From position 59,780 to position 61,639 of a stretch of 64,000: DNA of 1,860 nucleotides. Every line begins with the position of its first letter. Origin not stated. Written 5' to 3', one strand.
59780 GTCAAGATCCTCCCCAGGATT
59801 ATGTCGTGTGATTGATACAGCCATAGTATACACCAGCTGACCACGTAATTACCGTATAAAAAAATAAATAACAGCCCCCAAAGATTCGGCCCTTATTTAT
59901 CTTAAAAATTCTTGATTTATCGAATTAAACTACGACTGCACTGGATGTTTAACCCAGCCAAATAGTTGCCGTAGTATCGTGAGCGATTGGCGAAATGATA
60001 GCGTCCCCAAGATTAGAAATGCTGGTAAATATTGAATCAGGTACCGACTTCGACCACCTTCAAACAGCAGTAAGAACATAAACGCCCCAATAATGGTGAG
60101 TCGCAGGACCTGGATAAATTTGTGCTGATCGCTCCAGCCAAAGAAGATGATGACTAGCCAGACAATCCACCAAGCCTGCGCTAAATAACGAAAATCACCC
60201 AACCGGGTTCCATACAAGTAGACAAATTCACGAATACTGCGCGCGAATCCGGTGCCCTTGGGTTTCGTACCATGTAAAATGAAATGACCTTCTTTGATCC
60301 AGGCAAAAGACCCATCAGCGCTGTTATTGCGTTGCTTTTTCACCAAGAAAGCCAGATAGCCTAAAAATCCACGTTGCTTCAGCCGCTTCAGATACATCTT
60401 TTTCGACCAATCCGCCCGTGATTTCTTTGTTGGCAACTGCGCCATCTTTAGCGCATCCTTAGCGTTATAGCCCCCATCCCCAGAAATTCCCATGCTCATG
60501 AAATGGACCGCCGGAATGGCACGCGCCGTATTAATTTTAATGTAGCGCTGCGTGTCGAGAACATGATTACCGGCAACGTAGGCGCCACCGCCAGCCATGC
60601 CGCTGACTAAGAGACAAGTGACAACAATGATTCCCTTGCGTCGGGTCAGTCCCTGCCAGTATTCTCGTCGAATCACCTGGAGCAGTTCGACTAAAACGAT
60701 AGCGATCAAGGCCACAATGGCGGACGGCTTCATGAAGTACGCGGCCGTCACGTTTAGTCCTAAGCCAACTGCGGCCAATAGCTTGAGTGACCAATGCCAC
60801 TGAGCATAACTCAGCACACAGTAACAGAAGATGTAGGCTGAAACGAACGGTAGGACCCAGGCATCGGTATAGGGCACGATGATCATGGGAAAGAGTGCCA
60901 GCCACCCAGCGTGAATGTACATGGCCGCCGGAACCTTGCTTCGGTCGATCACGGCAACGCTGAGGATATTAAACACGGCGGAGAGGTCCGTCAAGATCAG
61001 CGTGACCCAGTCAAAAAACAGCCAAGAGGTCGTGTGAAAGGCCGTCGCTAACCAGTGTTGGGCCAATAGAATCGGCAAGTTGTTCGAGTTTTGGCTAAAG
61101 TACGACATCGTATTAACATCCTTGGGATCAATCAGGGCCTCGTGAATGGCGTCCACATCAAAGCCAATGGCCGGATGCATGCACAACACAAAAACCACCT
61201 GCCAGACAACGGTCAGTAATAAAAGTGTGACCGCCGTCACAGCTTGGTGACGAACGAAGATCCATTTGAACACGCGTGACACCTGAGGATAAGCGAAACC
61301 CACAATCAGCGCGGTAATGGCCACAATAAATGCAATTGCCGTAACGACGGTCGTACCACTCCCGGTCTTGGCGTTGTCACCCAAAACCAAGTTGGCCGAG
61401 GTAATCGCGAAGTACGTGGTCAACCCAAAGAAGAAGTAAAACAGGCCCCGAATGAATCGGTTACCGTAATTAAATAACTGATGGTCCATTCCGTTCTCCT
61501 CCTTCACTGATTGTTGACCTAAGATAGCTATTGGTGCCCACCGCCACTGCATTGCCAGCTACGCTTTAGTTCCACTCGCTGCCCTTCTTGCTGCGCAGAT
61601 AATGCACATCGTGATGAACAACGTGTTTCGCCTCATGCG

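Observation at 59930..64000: Exosortase-G (XrtG)-type protein-sorting operon coupled to a processive GT2 glycan synthase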

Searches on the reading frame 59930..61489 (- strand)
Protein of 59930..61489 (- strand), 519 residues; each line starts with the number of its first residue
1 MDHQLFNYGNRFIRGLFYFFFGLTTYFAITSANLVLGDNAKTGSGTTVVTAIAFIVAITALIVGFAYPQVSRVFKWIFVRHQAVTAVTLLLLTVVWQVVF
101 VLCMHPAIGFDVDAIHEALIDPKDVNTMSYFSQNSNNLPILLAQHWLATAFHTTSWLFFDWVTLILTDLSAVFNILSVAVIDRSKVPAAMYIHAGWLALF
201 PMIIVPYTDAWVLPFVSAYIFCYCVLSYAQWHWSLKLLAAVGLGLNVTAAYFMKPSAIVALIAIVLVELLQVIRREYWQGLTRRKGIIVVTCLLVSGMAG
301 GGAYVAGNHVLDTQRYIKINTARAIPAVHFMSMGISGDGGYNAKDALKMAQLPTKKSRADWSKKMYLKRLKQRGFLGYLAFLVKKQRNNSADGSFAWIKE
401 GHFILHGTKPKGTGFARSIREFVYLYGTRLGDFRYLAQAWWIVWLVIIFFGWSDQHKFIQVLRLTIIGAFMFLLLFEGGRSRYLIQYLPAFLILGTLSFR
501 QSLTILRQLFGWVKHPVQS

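Call 5: search_protein_families(library=ncbifam, proteins=[window:59930-61489:-], max_evalue=0.01)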
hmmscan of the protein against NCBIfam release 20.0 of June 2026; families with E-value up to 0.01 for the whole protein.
window:59930-61489:- (519 aa): 1 family
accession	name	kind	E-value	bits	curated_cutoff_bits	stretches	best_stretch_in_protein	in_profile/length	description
TIGR03766.2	TIGR03766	equivalog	1.7e-221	736.4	500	1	5-502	1-495/496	TIGR03766 family XrtG-associated glycosyltransferase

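Call 6: search_protein_families(library=pfam, proteins=[window:59930-61489:-], max_evalue=0.01)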
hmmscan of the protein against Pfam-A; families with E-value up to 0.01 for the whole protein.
window:59930-61489:- (519 aa): 0 families

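Call 29: search_solved_structures(query=A2, max_evalue=10, show_alignments=2)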
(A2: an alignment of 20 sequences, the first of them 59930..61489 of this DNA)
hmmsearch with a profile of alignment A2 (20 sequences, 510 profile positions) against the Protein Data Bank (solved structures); distinct sequences matched with E-value up to 10: 2.
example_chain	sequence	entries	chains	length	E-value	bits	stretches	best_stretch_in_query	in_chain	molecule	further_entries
6b85_J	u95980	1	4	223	0.46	12.4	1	16-92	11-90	TMHC4_R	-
11kc_A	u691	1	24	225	0.68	11.8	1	16-92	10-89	Designed nanoparticle O43-TM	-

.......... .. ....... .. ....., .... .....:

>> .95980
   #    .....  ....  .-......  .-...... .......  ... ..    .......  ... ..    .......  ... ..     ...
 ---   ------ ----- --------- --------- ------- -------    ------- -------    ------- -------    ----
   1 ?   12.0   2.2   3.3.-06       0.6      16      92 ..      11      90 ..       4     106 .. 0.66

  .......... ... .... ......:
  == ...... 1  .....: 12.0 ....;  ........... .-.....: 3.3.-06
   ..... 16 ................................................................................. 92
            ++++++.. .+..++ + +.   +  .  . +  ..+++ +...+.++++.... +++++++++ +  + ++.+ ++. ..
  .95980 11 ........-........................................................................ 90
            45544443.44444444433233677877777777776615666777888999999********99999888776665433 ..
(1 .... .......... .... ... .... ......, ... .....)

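Call 32: find_homologous_proteins(query=window:59930-61489:-, max_evalue=0.001)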
Query window:59930-61489:- (519 aa): 243 proteins with E <= 0.001 among 8000 candidates; the best 120 are listed.
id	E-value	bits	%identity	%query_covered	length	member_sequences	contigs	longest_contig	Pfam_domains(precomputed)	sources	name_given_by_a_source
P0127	0.0e+0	1115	94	100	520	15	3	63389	PF27792.1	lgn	-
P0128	0.0e+0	1040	88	99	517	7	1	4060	PF27792.1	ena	-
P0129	5.9e-294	994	83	99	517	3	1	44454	PF27792.1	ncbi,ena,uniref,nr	ncbi:MAG TPA: hypothetical protein K8U88_00775 [Levilactobacillus hammesii]|uniref:Integral membrane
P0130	2.9e-281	952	81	100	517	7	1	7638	PF27792.1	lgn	-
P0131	5.5e-258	875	74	100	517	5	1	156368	PF27792.1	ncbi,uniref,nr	ncbi:TIGR03766 family XrtG-associated glycosyltransferase [Levilactobacillus andaensis]|uniref:TIGR0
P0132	8.4e-229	779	66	100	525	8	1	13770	PF27792.1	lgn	-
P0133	4.7e-193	661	58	99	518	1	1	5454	PF27792.1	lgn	-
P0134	1.3e-192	659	59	100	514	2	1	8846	PF27792.1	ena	-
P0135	7.6e-190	650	59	100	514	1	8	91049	PF27792.1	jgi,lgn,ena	-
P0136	9.0e-186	637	58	100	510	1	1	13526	PF27792.1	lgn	-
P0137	4.4e-184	631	58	93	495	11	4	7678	PF27792.1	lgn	-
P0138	4.3e-176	605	55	98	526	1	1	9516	PF27792.1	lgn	-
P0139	1.7e-174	600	54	99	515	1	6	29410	PF27792.1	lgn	-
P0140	2.3e-174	599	54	100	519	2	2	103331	PF27792.1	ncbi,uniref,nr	ncbi:TIGR03766 family XrtG-associated glycosyltransferase [Loigolactobacillus binensis]|uniref:TIGR0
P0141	1.4e-173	597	53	100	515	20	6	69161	PF27792.1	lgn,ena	-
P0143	3.2e-173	595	54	100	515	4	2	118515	PF27792.1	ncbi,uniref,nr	ncbi:TIGR03766 family XrtG-associated glycosyltransferase [Companilactobacillus nantensis]|uniref:In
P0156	4.6e-167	575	53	99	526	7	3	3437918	PF27792.1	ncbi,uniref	ncbi:TIGR03766 family XrtG-associated glycosyltransferase [Secundilactobacillus paracollinoides]|uni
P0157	1.1e-166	574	51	99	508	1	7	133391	PF27792.1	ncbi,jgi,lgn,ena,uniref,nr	ncbi:TIGR03766 family XrtG-associated glycosyltransferase [Companilactobacillus kimchiensis]|uniref:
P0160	5.8e-165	568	52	98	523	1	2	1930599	PF27792.1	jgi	jgi:integral membrane protein (TIGR03766 family)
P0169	4.4e-161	555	52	100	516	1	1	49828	PF27792.1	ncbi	ncbi:TIGR03766 family XrtG-associated glycosyltransferase [Lacticaseibacillus sp. GG6-2]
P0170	8.7e-161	554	51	93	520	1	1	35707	PF27792.1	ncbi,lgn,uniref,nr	ncbi:TIGR03766 family XrtG-associated glycosyltransferase [Liquorilactobacillus capillatus]|uniref:I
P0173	9.2e-160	551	49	96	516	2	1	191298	PF27792.1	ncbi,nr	ncbi:TIGR03766 family XrtG-associated glycosyltransferase [Liquorilactobacillus aquaticus]|nr:TIGR03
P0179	6.2e-158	545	50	97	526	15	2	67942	PF27792.1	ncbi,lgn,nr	ncbi:TIGR03766 family XrtG-associated glycosyltransferase [Secundilactobacillus collinoides]|nr:TIGR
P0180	6.8e-158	545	49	99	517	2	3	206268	PF27792.1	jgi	jgi:integral membrane protein (TIGR03766 family)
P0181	7.0e-158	545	48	98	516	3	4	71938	PF27792.1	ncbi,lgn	ncbi:MAG: TIGR03766 family XrtG-associated glycosyltransferase [Enterococcus sp.]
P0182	4.2e-157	542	49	93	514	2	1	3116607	PF27792.1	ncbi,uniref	ncbi:TIGR03766 family XrtG-associated glycosyltransferase [Enterococcus sp. DIV0876]|uniref:TIGR0376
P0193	5.3e-154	532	49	100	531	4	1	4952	PF27792.1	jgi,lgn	jgi:integral membrane protein (TIGR03766 family)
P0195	7.6e-154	531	52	93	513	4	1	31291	PF27792.1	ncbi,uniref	ncbi:TIGR03766 family XrtG-associated glycosyltransferase [Liquorilactobacillus ghanensis]|uniref:TI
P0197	3.9e-151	522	48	94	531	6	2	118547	PF27792.1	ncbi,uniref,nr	ncbi:TIGR03766 family XrtG-associated glycosyltransferase [Lactiplantibacillus songbeiensis]|uniref:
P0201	9.9e-149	515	48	99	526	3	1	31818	PF27792.1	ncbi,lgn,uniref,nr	ncbi:TIGR03766 family XrtG-associated glycosyltransferase [Lactobacillus sp. HBUAS51381]|uniref:TIGR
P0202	1.1e-148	514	46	99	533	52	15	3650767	PF27792.1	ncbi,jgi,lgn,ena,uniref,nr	ncbi:TIGR03766 family XrtG-associated glycosyltransferase [Lactiplantibacillus pentosus]|jgi:integra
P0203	3.7e-148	513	46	99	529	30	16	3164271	PF27792.1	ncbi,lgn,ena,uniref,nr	ncbi:hypothetical protein N7X57_08910 [Lactiplantibacillus paraplantarum]|uniref:TIGR03766 family Xr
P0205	1.1e-146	508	47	100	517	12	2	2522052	PF27792.1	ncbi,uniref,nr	ncbi:TIGR03766 family XrtG-associated glycosyltransferase [Levilactobacillus suantsaii]|uniref:Glyco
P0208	5.9e-146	505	47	94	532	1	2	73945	PF27792.1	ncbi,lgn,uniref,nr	ncbi:TIGR03766 family XrtG-associated glycosyltransferase [Companilactobacillus insicii]|uniref:TIGR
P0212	3.2e-145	503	46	99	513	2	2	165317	PF27792.1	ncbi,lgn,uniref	ncbi:MAG: TIGR03766 family XrtG-associated glycosyltransferase [Oenococcus sp.]|uniref:TIGR03766 fam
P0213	9.4e-145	501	46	100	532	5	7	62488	PF27792.1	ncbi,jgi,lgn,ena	ncbi:TIGR03766 family XrtG-associated glycosyltransferase [Companilactobacillus nodensis]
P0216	4.9e-144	499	46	94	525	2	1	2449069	PF27792.1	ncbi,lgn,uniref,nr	ncbi:hypothetical protein C5Z26_06320 [Lactobacillus sp. CBA3606]|uniref:TIGR03766 family XrtG-assoc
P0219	1.2e-143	498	45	99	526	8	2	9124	PF27792.1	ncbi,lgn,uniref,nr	ncbi:TIGR03766 family XrtG-associated glycosyltransferase [Liquorilactobacillus vini]|uniref:TIGR037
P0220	1.7e-143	497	45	100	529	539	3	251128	PF27792.1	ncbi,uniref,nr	ncbi:TIGR03766 family XrtG-associated glycosyltransferase [Lactiplantibacillus plantarum]|uniref:TIG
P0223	3.9e-143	496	46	98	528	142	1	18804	PF27792.1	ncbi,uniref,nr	ncbi:membrane protein [Levilactobacillus brevis]|uniref:TIGR03766 family XrtG-associated glycosyltra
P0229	2.9e-142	493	44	100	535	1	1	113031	PF27792.1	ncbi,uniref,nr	ncbi:TIGR03766 family XrtG-associated glycosyltransferase [Companilactobacillus kedongensis]|uniref:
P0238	1.5e-140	488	44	100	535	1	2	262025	PF27792.1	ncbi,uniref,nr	ncbi:TIGR03766 family XrtG-associated glycosyltransferase [Companilactobacillus keshanensis]|uniref:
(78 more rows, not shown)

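Call 49: predict_structure(alignment_id=A4)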
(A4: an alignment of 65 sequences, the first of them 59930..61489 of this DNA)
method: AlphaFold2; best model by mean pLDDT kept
length: 519 residues; sequences in the alignment: 65
mean_pLDDT: 88.7   pTM: 0.90
mean pLDDT of the five models: 88.7, 88.4, 88.2, 87.0, 85.4
residues with pLDDT >= 90: 322; 70-90: 162; 50-70: 34; < 50: 1
segments of 3 or more residues with pLDDT < 50: none
pLDDT, mean of each block of 10 residues (from residue 1): 84 92 91 87 86 93 91 93 96 94 84 92 94 93 97 94 95 98 96 90 74 96 95 94 98 93 94 76 77 96 97 94 88 82 86 90 94 92 77 64 73 90 87 90 92 89 95 75 85 95 87 58
secondary structure, 60 per line:
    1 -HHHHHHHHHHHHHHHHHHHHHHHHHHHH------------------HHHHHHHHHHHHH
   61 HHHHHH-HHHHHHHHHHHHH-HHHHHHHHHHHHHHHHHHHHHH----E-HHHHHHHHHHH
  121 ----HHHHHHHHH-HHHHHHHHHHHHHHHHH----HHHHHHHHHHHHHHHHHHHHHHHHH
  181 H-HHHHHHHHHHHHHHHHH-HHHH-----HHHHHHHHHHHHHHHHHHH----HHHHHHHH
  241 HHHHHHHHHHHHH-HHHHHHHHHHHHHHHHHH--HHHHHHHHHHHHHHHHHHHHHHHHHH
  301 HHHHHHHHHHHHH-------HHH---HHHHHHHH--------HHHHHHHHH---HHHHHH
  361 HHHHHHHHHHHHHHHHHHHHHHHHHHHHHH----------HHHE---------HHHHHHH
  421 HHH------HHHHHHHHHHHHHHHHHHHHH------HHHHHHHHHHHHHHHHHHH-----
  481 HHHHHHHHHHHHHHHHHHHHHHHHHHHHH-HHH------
elements in order: H2-29 H48-66 H68-80 H82-103 H110-120 H125-133 H135-151 H156-181 H183-199 H201-204 H210-228 H233-253 H255-272 H275-313 H327-334 H343-351 H355-390 H414-423 H430-450 H457-475 H481-509

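Call 53: fold_search(model_id=the predicted structure, library=pdb)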
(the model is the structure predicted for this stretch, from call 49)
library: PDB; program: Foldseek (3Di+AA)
matches with E <= 10: 333; with E <= 0.001: 0
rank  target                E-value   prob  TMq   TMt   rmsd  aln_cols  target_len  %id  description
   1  5ezm                  8.7e-03  1.00  0.31  0.31  17.4       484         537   12  Crystal Structure of ArnT from Cupriavidus metallidurans in the apo state (released 2016-02-17)
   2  6s7t_A                1.2e-02  1.00  0.35  0.27  15.9       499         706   11  Cryo-EM structure of human oligosaccharyltransferase complex OST-B (released 2019-12-18)
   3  5f15                  2.2e-02  0.98  0.28  0.27  17.6       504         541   12  Crystal Structure of ArnT from Cupriavidus metallidurans bound to Undecaprenyl phosphate (released 2016-02-17)
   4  8agc_A                3.5e-02  0.99  0.35  0.27  16.1       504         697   13  Structure of yeast oligosaccharylransferase complex with lipid-linked oligosaccharide and non-acceptor peptide bound (released 2022-12-07)
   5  9hko_B                1.3e-01  0.12  0.10  0.10  27.9       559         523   11  Downregulated closed state of BetP in complex with betaine (released 2025-12-17)
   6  4ain_A                1.4e-01  0.18  0.14  0.14  24.2       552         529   11  Crystal structure of BetP with asymmetric protomers. (released 2012-06-06)
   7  9s6r_A                1.4e-01  0.97  0.31  0.40  16.2       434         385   11  Ternary cryo-EM structure of yeast ALG3 with Dol25-PP-GlcNAc2Man5, Dol25-P-Man, and Fab (released 2026-03-18)
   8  4ain_C                1.9e-01  0.12  0.11  0.12  26.6       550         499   12  Crystal structure of BetP with asymmetric protomers. (released 2012-06-06)
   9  7p5j_A                2.4e-01  0.11  0.09  0.11  33.2       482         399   12  Cryo-EM structure of human TTYH1 in GDN (released 2021-08-11)
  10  3waj                  2.6e-01  0.94  0.32  0.22  14.9       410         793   12  Crystal structure of the Archaeoglobus fulgidus oligosaccharyltransferase (O29867_ARCFU) complex with Zn and sulfate (released 2013-10-30)
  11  8hnk_R                2.6e-01  0.20  0.12  0.17  23.1       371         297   14  CXCR3-DNGi complex activated by CXCL11 (released 2023-11-29)
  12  8xgo_A                3.0e-01  0.21  0.13  0.19  22.0       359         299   15  a peptide receptor complex structure (released 2024-10-30)
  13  8zmg_B                3.5e-01  0.14  0.11  0.14  25.1       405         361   12  Crystal structure of an inverse agonist antipsychotic drug pimavanserin-bound 5-HT2A (released 2024-08-28)
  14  9gkk_A                3.7e-01  0.08  0.10  0.10  28.0       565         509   12  BetP heterotrimeric complex (released 2025-09-10)
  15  9s6t_A                3.8e-01  0.96  0.36  0.39   9.7       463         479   14  Ternary cryo-EM structure of chicken ALG12 with Dol25-PP-GlcNAc2Man7, Dol25-P-Man, and Fab (released 2026-03-18)
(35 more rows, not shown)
